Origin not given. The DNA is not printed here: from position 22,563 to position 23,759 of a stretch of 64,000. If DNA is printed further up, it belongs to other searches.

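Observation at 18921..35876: Orphan enzyme cluster combining ArgG/ArgH-type ureido-to-guanidino chemistry, two guanidino-modifying enzymes, two AsnB-like amidoligases and a GCS2-like ligase, inside a defence island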

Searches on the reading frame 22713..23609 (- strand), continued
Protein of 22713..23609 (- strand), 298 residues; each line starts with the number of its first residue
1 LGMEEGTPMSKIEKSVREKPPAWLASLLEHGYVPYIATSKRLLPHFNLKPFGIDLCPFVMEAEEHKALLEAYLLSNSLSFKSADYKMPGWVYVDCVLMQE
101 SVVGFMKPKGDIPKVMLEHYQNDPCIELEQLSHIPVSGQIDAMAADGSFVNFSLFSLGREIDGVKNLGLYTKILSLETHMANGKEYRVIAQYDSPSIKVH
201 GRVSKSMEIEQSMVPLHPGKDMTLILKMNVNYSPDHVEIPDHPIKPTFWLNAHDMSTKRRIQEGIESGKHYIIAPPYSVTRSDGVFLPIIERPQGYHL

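Call 27: predict_structure(alignment_id=A1)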
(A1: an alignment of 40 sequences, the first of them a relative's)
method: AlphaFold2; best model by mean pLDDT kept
length: 290 residues; sequences in the alignment: 40
mean_pLDDT: 93.4   pTM: 0.91
mean pLDDT of the five models: 93.4, 92.2, 91.8, 91.2, 89.9
residues with pLDDT >= 90: 250; 70-90: 32; 50-70: 6; < 50: 2
segments of 3 or more residues with pLDDT < 50: none
pLDDT, mean of each block of 10 residues (from residue 1): 63 97 98 95 97 95 95 82 79 96 97 96 98 92 93 95 97 95 94 95 95 96 94 96 98 98 98 97 88
secondary structure, 60 per line:
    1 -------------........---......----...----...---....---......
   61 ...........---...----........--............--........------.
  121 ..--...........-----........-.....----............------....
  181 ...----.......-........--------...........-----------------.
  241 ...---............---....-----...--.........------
elements in order: H14-21 E25-30 E48-51 H55-71 H82-89 E92-100 H106-113 E125-135 E141-148 H150-154 H159-170 E177-183 H188-194 E196-203 E215-222 E240-243 H247-258 E262-265 E271-273 E276-284

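Call 49: search_protein_families(library=pfam, alignment_id=A1, max_evalue=10)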
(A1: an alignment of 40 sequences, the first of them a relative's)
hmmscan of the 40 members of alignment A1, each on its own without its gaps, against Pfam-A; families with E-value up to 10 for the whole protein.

A. member 1, P0001 (290 aa): 0 families

B. families by the number of members that match (of 40 scanned): 7 families
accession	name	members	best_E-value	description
PF13026.12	DUF3887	1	0.0097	Protein of unknown function (DUF3887)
PF20019.4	VMAP-M20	1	0.049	vWA-MoxR associated protein middle region 20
PF14399.12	BtrH_N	1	0.083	Butirosin biosynthesis protein H, N-terminal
PF11774.14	Lsr2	1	0.16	Lsr2 dimerization domain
PF06196.17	DUF997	1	0.19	Protein of unknown function (DUF997)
PF22057.2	BACOVA_00961-like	1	0.21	BACOVA_00961-like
PF24114.1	DUF7388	1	0.3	Family of unknown function (DUF7388)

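Call 81: search_protein_families(library=pfam, proteins=[L028:6-2552:+, L028:2638-3474:+, L028:3603-4094:+, L028:5010-6284:-, L028:6366-7361:-, L028:7327-8415:-, L028:10521-11978:+, L028:11994-12851:+, L028:12902-14092:+, L028:9959-10405:+], max_evalue=0.001)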
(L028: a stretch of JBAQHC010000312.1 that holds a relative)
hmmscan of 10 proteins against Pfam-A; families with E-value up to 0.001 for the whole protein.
L028:6-2552:+ (848 aa): 2 families
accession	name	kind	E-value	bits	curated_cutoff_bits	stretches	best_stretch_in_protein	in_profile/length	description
PF00171.27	Aldedh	-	3.3e-111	372.5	23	1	360-817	6-457/461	Aldehyde dehydrogenase family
PF01619.24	Pro_dh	-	1.1e-93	314.3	27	1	1-277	19-278/278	Proline dehydrogenase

L028:2638-3474:+ (278 aa): 0 families

L028:3603-4094:+ (163 aa): 6 families
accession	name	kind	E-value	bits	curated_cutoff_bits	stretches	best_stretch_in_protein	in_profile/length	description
PF13412.12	HTH_24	-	2.3e-20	72.3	21.9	1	6-53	1-48/48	Winged helix-turn-helix DNA-binding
PF01037.27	AsnC_trans_reg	-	2.8e-20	72.4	25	1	72-145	1-72/73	Lrp/AsnC ligand binding domain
PF13404.12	HTH_AsnC-type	-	4.4e-17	62.1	27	1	6-47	1-42/42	AsnC-type helix-turn-helix domain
PF09339.16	HTH_IclR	-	2.1e-07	31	22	1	12-53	7-49/52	IclR helix-turn-helix domain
PF01047.28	MarR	-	9.1e-06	25.9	24.6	1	8-53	3-48/59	MarR family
PF12802.13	MarR_2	-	2.5e-05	24.8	27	1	7-53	4-51/61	MarR family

L028:5010-6284:- (424 aa): 2 families
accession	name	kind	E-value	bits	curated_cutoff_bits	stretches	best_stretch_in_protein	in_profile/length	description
PF20979.2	Arginosuc_syn_C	-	1.1e-45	156.3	27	1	197-414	1-217/219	Arginosuccinate synthase C-terminal domain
PF00764.25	Arginosuc_synth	-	1.7e-34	119.7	27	1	24-188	2-162/162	Arginosuccinate synthase N-terminal HUP domain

L028:6366-7361:- (331 aa): 4 families
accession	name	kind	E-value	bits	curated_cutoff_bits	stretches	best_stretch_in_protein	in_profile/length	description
PF01370.27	Epimerase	-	6.5e-63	212.8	20.9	1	25-254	2-240/240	NAD dependent epimerase/dehydratase family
PF16363.11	GDP_Man_Dehyd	-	9e-20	71.8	27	1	55-275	58-269/332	GDP-mannose 4,6 dehydratase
PF04321.23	RmlD_sub_bind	-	3.4e-06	26.8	27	1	23-89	2-68/287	RmlD substrate binding domain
PF02719.21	Polysacc_synt_2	-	7.8e-05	22.4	20.2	0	56-122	61-126/293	Polysaccharide biosynthesis protein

L028:7327-8415:- (362 aa): 3 families
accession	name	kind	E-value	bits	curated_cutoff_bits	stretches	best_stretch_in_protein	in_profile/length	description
PF16363.11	GDP_Man_Dehyd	-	4.6e-160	533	27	1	12-342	1-332/332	GDP-mannose 4,6 dehydratase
PF01370.27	Epimerase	-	1.9e-74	250.6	20.9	1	11-258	1-240/240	NAD dependent epimerase/dehydratase family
PF04321.23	RmlD_sub_bind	-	1.7e-08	34.3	27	1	10-168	2-130/287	RmlD substrate binding domain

L028:10521-11978:+ (485 aa): 3 families
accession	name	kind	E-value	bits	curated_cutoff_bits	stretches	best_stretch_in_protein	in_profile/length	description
PF00890.30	FAD_binding_2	-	5.3e-36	125.1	20.4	1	22-459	1-409/414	FAD binding domain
PF01266.30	DAO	-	1.3e-06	28.7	27.9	0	22-79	1-56/353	FAD dependent oxidoreductase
PF03486.20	HI0933_like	-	0.00023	21.1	50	0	200-450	155-220/244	HI0933-like protein Rossmann domain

L028:11994-12851:+ (285 aa): 1 family
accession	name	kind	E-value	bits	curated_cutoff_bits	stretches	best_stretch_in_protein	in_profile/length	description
PF07883.17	Cupin_2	-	0.00084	19.4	27.2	0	51-96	10-58/70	Cupin domain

L028:12902-14092:+ (396 aa): 3 families
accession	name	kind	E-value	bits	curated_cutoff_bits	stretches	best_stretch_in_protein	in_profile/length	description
PF01513.26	NAD_kinase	-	2.1e-21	77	25.5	1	23-188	2-130/130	ATP-NAD kinase N-terminal domain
PF20143.4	NAD_kinase_C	-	1.1e-11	45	23.7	1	261-393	7-125/126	ATP-NAD kinase C-terminal domain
PF00781.29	DAGK_cat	-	5e-05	23.3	23.6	1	114-161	40-90/125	Diacylglycerol kinase catalytic domain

L028:9959-10405:+ (148 aa): 1 family
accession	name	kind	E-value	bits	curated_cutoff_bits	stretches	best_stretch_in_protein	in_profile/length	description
PF13577.12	SnoaL_4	-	3.1e-17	63.2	24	1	6-129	2-125/126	SnoaL-like domain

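Call 89: search_protein_representatives(alignment_id=A1)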
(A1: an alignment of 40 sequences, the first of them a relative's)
Query: 40 sequences, 287 profile positions. Proteins with E-value up to 0.001 (for the whole library): 308; up to 1e-10: 209; up to 1e-30: 28. The best 150 are listed.
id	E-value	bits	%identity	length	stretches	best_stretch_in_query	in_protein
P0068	2.4e-126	437.4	-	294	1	6-286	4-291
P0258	9.9e-106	369.7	-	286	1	11-286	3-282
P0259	8.8e-101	353.5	-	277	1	12-285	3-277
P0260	4.7e-99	347.8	-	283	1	11-285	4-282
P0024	8.4e-99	347.0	-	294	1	6-284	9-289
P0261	3.4e-97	341.7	-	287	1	12-284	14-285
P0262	6.0e-90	317.9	-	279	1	12-286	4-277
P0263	4.1e-88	311.9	-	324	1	10-286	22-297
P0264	3.0e-86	305.8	-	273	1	15-286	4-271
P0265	3.2e-85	302.4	-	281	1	13-285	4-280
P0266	5.7e-84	298.3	-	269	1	15-284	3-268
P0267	3.2e-82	292.5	-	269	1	15-285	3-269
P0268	9.8e-79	281.1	-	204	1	89-285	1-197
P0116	1.0e-76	274.4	-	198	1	13-199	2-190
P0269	7.5e-76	271.6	-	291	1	15-286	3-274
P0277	1.6e-43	165.5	-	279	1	8-286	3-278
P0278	7.5e-38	146.9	-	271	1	15-284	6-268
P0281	1.5e-32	129.5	-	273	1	22-283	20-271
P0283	1.9e-30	122.6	-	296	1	21-285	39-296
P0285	3.0e-30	122.0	-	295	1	12-285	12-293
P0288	2.4e-29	119.0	-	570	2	23-282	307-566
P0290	2.8e-29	118.8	-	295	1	9-284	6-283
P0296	5.2e-28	114.6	-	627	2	22-267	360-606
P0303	1.3e-25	106.8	-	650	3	23-274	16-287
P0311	5.1e-24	101.5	-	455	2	23-267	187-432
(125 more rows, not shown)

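Call 90: list_cluster_members(proteins=[P0277, P0278, P0281, P0283, P0285, P0288, P0296, P0303, P0290, P0311])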
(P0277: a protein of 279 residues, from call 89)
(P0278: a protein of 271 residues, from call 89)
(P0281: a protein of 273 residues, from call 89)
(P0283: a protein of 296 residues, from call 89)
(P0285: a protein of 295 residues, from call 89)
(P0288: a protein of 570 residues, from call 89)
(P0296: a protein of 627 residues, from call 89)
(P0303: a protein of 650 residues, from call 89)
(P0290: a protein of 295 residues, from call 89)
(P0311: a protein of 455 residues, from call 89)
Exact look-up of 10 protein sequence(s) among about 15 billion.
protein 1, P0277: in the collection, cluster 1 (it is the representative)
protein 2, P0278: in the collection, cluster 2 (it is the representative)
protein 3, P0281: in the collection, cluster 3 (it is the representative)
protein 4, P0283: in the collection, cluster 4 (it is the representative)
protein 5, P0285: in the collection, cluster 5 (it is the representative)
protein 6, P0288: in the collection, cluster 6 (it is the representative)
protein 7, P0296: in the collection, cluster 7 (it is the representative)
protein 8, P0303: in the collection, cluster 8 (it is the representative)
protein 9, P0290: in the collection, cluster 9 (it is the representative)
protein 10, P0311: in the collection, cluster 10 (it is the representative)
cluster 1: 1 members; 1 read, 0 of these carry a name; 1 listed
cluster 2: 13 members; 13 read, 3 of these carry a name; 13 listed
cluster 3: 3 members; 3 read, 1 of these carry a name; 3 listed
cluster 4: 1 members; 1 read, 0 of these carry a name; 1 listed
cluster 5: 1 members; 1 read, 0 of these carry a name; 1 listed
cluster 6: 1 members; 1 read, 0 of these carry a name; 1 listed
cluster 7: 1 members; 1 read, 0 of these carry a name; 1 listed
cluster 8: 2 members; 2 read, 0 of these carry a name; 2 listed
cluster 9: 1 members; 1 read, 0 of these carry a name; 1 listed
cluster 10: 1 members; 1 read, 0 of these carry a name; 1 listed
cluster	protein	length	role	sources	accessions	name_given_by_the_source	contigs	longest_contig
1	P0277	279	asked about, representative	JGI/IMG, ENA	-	-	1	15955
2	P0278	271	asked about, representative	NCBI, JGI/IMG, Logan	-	hypothetical protein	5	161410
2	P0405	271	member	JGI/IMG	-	hypothetical protein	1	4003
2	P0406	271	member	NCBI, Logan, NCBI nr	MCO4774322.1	MAG: hypothetical protein KDA24_30140 [Deltaproteobacteria bacterium] | hypothetical protein [Deltaproteobacteria bacterium]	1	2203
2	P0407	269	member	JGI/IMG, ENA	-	-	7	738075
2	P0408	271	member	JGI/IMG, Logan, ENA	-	-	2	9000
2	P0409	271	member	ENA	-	-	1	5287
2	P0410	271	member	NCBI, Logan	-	-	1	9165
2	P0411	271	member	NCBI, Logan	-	-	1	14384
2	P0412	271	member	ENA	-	-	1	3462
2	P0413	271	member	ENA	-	-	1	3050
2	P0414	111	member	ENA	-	-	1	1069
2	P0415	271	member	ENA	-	-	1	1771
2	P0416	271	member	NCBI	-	-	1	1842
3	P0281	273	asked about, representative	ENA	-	-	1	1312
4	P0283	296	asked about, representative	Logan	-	-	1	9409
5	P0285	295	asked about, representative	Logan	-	-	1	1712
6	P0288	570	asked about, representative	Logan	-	-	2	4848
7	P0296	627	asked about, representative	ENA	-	-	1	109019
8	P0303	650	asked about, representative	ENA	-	-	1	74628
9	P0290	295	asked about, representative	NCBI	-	-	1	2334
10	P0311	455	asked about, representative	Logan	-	-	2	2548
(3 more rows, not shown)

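Call 93: fold_search(model_id=the predicted structure, library=pdb)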
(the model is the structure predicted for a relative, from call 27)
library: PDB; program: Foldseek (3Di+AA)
matches with E <= 10: 1008; with E <= 0.001: 10
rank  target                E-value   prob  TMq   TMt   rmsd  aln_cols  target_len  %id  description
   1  6edw_A                4.2e-04  0.99  0.26  0.11   8.7       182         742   13  Crystal structure of Mycobacterium tuberculosis ICL2 in the apo form (released 2019-08-14)
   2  9cr5_A                5.1e-04  1.00  0.34  0.52   5.9       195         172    9  Crystal structure of GNAT superfamily acetyltransferase PA2271 from Pseudomonas aeruginosa (released 2025-05-28)
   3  6edw_D                6.1e-04  0.99  0.26  0.12   9.2       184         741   12  Crystal structure of Mycobacterium tuberculosis ICL2 in the apo form (released 2019-08-14)
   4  8h6d_E                7.3e-04  1.00  0.35  0.58   7.0       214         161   10  Crystal structure of human GCN5 histone acetyltransferase domain bound with glutaryl-CoA (released 2023-05-03)
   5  4xnh_B                7.3e-04  0.99  0.35  0.47   6.4       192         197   11  Crystal structure of yeast N-terminal acetyltransferase NatE (IP6) in complex with a bisubstrate (released 2016-07-20)
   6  9cr5_B                7.8e-04  1.00  0.35  0.53   5.8       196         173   11  Crystal structure of GNAT superfamily acetyltransferase PA2271 from Pseudomonas aeruginosa (released 2025-05-28)
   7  6edw_B                8.3e-04  0.98  0.25  0.11   9.0       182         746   12  Crystal structure of Mycobacterium tuberculosis ICL2 in the apo form (released 2019-08-14)
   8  6hd5_u                9.4e-04  0.98  0.35  0.41   9.0       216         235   12  Cryo-EM structure of the ribosome-NatA complex (released 2018-12-19)
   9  9ynv_N                1.0e-03  1.00  0.42  0.35  11.5       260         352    8  Histone Acetyl Transferase (HAT) module of ctSAGA (released 2025-12-03)
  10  5trm_J                1.0e-03  1.00  0.33  0.53   7.2       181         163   10  Crystal structure of human GCN5 histone acetyltransferase domain (released 2017-12-06)
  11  4hnw_B                1.1e-03  0.99  0.34  0.48   6.2       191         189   10  The NatA Acetyltransferase Complex Bound To Inositol Hexakisphosphate (released 2014-03-26)
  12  3lod                  1.1e-03  1.00  0.31  0.55   7.1       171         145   10  The crystal structure of the putative acyl-CoA N-acyltransferase from Klebsiella pneumoniae subsp.pneumoniae MGH 78578 (released 2010-03-16)
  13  9obo_D                1.2e-03  0.97  0.25  0.11   9.1       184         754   12  Crystal structure of Mycobacterium tuberculosis isocitrate lyase 2 fixed in the apo form with disulfide bonds (released 2026-03-18)
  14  1cm0_B                1.3e-03  1.00  0.35  0.58   6.8       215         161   12  CRYSTAL STRUCTURE OF THE PCAF/COENZYME-A COMPLEX (released 1999-07-06)
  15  4u9w_B                1.4e-03  0.89  0.25  0.34  14.5       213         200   14  Crystal Structure of NatD bound to H4/H2A peptide and CoA (released 2015-01-28)
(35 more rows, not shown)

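Call 95: search_dna_similar(query=window:22716-23585:-, collection=plasmids, mode=protein, max_evalue=0.001, max_rows=20)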
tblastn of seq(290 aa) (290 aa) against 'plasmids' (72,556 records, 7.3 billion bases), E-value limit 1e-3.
No match.

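Call 100: search_solved_structures(query=L007:4524-5876:-, max_evalue=1e-10)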
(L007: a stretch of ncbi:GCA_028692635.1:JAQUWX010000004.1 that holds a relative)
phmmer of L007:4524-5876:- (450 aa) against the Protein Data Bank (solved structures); distinct sequences matched with E-value up to 1e-10: 19.
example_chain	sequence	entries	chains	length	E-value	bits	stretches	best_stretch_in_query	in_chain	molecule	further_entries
6iem_A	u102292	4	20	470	5.9e-73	249.6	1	14-415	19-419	Argininosuccinate lyase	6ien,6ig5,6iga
9ggi_A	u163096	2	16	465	1.8e-71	244.7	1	13-429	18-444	Argininosuccinate lyase, chloroplastic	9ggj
2e9f_A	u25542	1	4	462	2e-69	238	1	38-446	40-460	Argininosuccinate lyase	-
1u15_A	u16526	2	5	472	1.2e-67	232.2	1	22-444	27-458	Delta crystallin I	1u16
1k7w_A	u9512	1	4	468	6.5e-67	229.7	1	22-444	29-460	delta 2 crystallin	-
1hy0_A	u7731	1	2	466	7.7e-67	229.5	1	20-444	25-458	DELTA CRYSTALLIN I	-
1hy1_A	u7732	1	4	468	1.6e-66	228.4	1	22-443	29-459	DELTA CRYSTALLIN II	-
1xwo_A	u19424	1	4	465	4.7e-66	226.9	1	20-443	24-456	Delta crystallin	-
1tju_A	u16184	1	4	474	5.9e-66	226.6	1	22-443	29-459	Delta crystallin II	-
1tjv_A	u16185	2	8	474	1.1e-65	225.6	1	22-443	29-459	Delta crystallin II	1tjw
1auw_A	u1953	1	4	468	2.9e-65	224.3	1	22-444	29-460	DELTA 2 CRYSTALLIN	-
1aos_A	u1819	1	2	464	3.2e-65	224.1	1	22-404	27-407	ARGININOSUCCINATE LYASE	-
1k62_A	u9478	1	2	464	3.2e-65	224.1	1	22-404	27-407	Argininosuccinate Lyase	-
1dcn_A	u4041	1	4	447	5.7e-65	223.3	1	23-443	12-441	DELTA 2 CRYSTALLIN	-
1tj7_A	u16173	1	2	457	7.6e-64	219.6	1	18-406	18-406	Argininosuccinate lyase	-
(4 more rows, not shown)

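Call 101: search_solved_structures(query=L007:5911-7416:-, max_evalue=0.001)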
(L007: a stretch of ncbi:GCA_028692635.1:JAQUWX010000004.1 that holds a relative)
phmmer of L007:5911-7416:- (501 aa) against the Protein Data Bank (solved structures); distinct sequences matched with E-value up to 0.001: 3.
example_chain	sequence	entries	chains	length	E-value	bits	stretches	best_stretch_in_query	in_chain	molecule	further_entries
6gmo_A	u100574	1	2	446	7.8e-11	44.4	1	181-457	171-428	Glutamate--cysteine ligase, chloroplastic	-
2gwc_A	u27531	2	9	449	8e-11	44.3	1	181-457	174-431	Glutamate cysteine ligase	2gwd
9ufc_A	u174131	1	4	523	1.4e-08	37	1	121-456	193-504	Glutamate--cysteine ligase, chloroplastic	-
